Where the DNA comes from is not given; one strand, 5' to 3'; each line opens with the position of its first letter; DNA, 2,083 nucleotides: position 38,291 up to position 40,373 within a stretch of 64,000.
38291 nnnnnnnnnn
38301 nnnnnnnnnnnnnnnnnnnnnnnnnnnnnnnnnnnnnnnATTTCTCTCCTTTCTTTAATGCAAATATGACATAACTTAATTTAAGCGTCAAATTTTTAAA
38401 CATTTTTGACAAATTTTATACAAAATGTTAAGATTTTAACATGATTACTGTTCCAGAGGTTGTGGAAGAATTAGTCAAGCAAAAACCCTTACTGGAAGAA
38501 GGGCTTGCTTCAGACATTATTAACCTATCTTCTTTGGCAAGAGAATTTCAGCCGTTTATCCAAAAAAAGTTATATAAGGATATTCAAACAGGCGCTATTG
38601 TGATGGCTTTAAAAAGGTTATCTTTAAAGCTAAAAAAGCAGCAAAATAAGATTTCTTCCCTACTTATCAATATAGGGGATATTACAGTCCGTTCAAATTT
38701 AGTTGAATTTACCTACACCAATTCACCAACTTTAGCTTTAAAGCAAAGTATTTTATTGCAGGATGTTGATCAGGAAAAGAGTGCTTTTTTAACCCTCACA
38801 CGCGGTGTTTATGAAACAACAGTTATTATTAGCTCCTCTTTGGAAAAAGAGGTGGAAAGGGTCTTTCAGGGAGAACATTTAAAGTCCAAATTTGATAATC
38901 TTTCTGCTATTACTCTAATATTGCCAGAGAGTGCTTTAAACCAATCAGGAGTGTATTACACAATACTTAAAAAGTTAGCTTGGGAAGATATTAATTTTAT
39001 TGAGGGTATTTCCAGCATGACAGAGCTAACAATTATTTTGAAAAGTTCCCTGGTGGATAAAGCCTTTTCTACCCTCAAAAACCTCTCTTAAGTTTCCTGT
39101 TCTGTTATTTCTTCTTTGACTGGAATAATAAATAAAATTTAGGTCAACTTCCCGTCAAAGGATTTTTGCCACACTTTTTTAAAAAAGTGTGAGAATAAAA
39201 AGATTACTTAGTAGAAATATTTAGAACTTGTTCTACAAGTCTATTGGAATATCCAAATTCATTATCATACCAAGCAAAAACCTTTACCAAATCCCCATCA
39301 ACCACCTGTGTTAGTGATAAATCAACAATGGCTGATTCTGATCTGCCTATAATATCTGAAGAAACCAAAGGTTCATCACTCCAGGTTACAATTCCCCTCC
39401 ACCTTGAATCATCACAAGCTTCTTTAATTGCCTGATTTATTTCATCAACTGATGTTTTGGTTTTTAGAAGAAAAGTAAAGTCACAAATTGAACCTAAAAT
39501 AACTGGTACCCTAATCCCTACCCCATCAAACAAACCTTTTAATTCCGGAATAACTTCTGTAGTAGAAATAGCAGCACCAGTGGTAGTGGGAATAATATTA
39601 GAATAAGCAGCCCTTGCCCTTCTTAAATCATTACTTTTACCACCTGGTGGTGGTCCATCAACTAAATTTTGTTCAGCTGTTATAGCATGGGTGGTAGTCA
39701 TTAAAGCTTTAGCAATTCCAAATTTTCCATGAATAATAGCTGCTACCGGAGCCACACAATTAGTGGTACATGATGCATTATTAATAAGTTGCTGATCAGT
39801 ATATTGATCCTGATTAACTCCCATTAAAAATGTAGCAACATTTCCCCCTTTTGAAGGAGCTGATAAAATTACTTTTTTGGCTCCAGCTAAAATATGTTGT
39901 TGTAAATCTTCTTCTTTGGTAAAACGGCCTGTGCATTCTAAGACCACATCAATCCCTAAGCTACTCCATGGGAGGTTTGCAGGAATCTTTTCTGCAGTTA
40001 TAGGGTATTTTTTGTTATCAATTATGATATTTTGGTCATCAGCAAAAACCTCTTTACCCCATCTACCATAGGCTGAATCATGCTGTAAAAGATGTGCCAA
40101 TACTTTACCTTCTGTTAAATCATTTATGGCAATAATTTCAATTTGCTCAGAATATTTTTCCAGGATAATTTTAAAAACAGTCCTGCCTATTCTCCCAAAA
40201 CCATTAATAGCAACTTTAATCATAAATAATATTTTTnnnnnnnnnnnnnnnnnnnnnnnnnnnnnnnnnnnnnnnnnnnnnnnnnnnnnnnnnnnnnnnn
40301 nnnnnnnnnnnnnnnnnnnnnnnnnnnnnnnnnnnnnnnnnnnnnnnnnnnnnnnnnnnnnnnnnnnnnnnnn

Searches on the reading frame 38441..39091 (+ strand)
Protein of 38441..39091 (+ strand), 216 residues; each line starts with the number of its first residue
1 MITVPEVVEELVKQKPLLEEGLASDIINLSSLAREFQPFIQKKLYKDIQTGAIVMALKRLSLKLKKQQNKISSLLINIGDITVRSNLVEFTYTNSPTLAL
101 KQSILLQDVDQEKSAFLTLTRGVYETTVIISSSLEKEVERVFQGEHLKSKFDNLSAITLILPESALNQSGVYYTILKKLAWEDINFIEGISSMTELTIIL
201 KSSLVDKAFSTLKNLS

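Call 27: search_protein_families(library=pfam, proteins=[window:38441-39091:+], max_evalue=0.1)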
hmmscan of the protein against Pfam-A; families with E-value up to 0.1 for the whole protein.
window:38441-39091:+ (216 aa): 1 family
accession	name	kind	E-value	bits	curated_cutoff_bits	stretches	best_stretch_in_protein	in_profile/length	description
PF13840.12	ACT_7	-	0.055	13.8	27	1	152-213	4-64/65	ACT domain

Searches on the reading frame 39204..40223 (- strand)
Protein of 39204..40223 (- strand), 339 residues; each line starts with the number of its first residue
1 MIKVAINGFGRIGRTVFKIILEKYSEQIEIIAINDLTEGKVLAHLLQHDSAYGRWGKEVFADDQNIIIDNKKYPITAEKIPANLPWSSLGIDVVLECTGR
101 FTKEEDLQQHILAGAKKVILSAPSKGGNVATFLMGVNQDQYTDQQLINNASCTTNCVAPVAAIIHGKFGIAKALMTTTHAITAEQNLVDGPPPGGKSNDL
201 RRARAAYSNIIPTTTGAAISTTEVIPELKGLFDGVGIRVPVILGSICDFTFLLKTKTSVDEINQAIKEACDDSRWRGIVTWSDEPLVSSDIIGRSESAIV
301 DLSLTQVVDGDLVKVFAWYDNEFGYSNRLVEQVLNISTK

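Call 27: search_protein_families(library=pfam, proteins=[window:39204-40223:-], max_evalue=0.1)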
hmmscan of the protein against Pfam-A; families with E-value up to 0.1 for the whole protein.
window:39204-40223:- (339 aa): 5 families
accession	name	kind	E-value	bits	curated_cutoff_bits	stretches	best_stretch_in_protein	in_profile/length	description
PF02800.25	Gp_dh_C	-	3.2e-51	173.5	24.4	1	157-319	1-158/158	Glyceraldehyde 3-phosphate dehydrogenase, C-terminal domain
PF00044.30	Gp_dh_N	-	5.5e-35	120.1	31.7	1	2-103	1-100/101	Glyceraldehyde 3-phosphate dehydrogenase, NAD binding domain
PF03447.22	NAD_binding_3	-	0.013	16.6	24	1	8-120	1-88/116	Homoserine dehydrogenase, NAD binding domain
PF01113.26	DapB_N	-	0.025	15.1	25.6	1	2-68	1-72/124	Dihydrodipicolinate reductase, N-terminus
PF21816.3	Zap1_zf1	-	0.029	14.5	27.2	1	96-112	7-23/27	Zap1, C2H2 zinc finger 1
